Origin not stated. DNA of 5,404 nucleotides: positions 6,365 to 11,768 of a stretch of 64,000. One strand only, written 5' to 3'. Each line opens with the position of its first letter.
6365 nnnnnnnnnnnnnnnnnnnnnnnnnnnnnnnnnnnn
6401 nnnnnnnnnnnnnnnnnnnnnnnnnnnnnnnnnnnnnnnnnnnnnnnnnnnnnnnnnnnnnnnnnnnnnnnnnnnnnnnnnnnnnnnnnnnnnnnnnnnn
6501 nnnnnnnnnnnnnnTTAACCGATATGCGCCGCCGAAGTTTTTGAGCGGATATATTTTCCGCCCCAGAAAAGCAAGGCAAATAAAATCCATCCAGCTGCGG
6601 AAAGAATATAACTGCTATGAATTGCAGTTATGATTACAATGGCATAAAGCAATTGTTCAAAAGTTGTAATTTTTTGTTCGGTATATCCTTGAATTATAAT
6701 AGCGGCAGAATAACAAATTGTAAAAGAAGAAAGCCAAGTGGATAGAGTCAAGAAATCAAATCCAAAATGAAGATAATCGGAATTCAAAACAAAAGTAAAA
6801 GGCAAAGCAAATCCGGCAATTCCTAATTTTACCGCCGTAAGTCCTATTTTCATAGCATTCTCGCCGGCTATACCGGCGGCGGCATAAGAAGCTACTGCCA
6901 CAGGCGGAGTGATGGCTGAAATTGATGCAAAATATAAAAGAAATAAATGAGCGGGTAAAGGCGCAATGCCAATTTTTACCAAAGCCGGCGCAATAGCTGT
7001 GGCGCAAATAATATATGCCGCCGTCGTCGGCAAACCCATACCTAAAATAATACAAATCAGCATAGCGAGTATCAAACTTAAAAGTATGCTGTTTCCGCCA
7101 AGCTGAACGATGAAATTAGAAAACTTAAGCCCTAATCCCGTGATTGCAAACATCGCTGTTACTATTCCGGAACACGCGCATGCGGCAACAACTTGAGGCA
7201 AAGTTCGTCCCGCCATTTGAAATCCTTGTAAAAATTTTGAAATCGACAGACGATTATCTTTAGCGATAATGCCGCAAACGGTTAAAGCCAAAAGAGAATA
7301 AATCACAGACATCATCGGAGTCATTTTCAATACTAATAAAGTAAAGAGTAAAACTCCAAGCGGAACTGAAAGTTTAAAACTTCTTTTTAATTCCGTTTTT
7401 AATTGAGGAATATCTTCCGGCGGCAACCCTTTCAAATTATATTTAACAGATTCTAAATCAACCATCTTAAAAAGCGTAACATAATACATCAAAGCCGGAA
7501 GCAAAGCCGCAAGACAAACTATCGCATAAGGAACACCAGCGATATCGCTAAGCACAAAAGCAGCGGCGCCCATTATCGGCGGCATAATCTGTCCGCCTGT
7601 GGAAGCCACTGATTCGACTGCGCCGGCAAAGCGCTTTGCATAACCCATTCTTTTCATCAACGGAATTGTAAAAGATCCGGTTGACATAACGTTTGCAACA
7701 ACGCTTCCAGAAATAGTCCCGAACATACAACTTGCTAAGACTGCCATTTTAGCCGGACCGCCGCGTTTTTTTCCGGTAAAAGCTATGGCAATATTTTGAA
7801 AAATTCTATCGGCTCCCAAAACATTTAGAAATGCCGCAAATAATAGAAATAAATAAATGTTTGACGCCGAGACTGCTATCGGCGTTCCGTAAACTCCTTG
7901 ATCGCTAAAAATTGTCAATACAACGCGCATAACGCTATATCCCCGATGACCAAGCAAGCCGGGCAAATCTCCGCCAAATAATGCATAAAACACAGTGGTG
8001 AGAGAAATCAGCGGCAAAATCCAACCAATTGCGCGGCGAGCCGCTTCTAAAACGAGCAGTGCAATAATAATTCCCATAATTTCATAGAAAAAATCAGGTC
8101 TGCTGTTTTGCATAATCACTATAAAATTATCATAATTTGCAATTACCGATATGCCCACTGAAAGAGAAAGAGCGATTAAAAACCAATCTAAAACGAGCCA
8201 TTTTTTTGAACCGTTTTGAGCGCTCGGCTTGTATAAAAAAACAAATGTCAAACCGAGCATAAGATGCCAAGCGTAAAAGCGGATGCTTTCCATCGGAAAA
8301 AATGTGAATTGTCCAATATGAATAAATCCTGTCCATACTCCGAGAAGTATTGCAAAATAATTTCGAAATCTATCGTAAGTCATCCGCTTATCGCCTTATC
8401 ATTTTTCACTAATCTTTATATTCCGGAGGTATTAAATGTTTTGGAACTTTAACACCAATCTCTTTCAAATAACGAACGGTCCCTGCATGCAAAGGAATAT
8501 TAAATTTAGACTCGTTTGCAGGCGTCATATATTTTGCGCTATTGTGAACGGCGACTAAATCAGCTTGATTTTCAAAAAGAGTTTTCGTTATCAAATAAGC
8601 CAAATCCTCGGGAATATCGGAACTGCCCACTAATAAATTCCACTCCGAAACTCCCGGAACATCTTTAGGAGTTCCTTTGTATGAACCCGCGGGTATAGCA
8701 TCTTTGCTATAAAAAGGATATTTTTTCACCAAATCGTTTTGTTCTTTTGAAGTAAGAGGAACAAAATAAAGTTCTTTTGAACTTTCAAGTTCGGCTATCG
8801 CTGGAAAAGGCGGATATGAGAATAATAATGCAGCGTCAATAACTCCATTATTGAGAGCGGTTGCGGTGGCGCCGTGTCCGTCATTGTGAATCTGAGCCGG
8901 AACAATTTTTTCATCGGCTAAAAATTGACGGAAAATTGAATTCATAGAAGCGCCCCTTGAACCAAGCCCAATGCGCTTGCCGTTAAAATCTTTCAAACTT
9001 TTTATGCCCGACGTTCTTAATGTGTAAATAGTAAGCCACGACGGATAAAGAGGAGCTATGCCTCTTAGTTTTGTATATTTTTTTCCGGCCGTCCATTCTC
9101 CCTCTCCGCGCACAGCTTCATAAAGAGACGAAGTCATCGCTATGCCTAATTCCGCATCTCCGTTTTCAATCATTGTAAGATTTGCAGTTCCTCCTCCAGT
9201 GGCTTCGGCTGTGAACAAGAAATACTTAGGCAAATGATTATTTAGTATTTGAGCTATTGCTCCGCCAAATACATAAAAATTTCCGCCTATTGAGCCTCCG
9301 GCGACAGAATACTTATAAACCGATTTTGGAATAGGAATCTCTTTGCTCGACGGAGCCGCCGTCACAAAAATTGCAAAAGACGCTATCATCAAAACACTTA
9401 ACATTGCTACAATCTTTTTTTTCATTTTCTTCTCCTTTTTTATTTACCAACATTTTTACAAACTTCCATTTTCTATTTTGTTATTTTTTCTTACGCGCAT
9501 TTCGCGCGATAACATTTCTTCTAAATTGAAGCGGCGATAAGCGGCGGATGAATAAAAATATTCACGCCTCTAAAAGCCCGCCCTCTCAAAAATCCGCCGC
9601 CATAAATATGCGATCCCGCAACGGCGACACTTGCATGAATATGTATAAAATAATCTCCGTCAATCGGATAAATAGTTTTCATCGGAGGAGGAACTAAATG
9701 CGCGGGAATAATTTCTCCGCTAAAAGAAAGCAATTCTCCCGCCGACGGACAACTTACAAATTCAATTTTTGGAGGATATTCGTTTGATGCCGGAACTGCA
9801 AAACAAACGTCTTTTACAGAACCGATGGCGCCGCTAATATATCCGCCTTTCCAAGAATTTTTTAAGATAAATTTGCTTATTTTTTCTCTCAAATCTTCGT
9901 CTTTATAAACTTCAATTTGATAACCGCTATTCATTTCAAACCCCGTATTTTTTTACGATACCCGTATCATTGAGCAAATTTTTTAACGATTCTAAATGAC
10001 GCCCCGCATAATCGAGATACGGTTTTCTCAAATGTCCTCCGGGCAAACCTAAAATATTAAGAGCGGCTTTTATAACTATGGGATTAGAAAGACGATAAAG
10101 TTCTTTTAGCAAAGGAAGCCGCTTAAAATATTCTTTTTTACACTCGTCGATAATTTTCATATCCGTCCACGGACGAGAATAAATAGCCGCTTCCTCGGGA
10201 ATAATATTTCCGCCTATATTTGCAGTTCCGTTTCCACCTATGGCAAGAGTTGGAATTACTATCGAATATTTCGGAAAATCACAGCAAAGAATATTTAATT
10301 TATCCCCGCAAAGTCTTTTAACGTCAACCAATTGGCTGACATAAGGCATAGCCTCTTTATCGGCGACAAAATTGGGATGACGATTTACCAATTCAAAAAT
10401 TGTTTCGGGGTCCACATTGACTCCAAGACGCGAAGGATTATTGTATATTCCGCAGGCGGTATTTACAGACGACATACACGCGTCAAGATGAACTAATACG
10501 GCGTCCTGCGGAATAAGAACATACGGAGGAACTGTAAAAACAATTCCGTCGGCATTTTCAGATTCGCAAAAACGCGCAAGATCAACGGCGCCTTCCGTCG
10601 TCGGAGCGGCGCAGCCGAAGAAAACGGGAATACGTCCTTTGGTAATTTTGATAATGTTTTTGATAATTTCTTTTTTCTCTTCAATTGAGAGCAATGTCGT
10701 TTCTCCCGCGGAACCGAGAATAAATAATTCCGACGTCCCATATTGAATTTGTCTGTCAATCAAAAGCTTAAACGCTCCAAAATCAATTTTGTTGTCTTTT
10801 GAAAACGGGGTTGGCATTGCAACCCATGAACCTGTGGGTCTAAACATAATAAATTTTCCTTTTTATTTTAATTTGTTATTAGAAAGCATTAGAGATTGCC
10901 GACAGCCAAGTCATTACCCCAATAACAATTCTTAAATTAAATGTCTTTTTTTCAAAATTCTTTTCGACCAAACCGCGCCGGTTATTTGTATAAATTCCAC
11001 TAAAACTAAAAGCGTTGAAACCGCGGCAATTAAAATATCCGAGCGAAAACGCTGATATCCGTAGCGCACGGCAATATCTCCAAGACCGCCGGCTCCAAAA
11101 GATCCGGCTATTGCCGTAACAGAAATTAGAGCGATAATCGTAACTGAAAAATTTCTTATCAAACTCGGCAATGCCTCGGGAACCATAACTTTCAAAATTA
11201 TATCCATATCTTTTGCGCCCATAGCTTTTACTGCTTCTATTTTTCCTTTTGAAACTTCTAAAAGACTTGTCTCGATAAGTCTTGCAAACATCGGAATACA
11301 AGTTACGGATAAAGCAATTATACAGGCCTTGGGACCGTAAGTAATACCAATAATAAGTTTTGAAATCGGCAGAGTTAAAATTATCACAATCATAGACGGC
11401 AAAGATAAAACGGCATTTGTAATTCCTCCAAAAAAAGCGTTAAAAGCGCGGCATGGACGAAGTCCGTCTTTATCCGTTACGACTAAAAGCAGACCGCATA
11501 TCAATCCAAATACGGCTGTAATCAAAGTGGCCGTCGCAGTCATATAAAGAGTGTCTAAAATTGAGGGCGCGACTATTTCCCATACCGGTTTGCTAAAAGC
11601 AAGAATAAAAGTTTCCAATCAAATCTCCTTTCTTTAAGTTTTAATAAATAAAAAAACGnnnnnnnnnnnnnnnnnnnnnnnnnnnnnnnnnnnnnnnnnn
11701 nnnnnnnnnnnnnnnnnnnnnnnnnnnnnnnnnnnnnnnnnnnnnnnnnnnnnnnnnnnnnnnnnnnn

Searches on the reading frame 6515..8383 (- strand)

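Call 14: search_protein_families(library=pfam, proteins=[window:6515-8383:-])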
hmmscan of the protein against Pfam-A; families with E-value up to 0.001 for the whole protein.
window:6515-8383:- (622 aa): 1 family
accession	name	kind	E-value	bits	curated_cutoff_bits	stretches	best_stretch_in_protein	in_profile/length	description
PF06808.19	DctM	-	2.1e-84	284.2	23.8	1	106-534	1-401/413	Tripartite ATP-independent periplasmic transporter, DctM component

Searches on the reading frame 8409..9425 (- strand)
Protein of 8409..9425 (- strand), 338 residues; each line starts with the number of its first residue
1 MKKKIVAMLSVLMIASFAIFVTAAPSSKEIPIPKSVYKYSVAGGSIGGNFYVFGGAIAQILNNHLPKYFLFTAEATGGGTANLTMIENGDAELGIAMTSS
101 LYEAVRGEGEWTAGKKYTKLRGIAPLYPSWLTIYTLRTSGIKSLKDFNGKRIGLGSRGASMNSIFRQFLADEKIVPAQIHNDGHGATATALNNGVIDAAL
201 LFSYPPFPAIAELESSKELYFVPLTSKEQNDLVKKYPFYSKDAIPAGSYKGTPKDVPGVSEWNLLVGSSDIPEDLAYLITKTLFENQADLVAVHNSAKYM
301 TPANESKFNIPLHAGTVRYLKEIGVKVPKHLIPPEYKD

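Call 14: search_protein_families(library=pfam, proteins=[window:8409-9425:-])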
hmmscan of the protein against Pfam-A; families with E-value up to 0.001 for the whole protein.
window:8409-9425:- (338 aa): 4 families
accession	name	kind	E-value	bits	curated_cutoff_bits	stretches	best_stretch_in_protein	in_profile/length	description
PF16868.10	NMT1_3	-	1.5e-64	218.9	27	1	42-324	2-289/289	NMT1-like family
PF09084.16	NMT1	-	1.6e-07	31.9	20.5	1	80-203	32-148/216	NMT1/THI5 like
PF12974.12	Phosphonate-bd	-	1.3e-06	28.5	27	1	82-202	42-163/242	ABC transporter, phosphonate, periplasmic substrate-binding protein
PF12727.12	PBP_like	-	0.00038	20.1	27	1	139-241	81-182/193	PBP superfamily domain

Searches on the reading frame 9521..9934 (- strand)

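Call 59: search_protein_families(library=pfam, proteins=[window:9521-9934:-], max_evalue=0.00001)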
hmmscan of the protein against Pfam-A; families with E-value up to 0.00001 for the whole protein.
window:9521-9934:- (137 aa): 1 family
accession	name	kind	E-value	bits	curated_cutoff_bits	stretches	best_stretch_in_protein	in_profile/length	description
PF03479.20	PCC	-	3.3e-14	53.6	25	1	6-128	4-112/117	Plants and Prokaryotes Conserved (PCC) domain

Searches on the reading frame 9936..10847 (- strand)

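Call 55: search_protein_families(library=pfam, proteins=[window:9936-10847:-], max_evalue=0.00001)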
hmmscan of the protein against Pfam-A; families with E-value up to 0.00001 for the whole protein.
window:9936-10847:- (303 aa): 1 family
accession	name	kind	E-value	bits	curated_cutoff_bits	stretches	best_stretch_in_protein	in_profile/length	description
PF00701.28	DHDPS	-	6.2e-45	153.6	22.1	1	5-293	3-287/289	Dihydrodipicolinate synthetase family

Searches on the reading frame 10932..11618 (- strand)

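Call 55: search_protein_families(library=pfam, proteins=[window:10932-11618:-], max_evalue=0.00001)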
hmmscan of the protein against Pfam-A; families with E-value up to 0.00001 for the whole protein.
window:10932-11618:- (228 aa): 1 family
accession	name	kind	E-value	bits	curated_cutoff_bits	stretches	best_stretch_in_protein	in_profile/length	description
PF00528.27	BPD_transp_1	-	1.1e-12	48.5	26.4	1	42-207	9-168/184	Binding-protein-dependent transport system inner membrane component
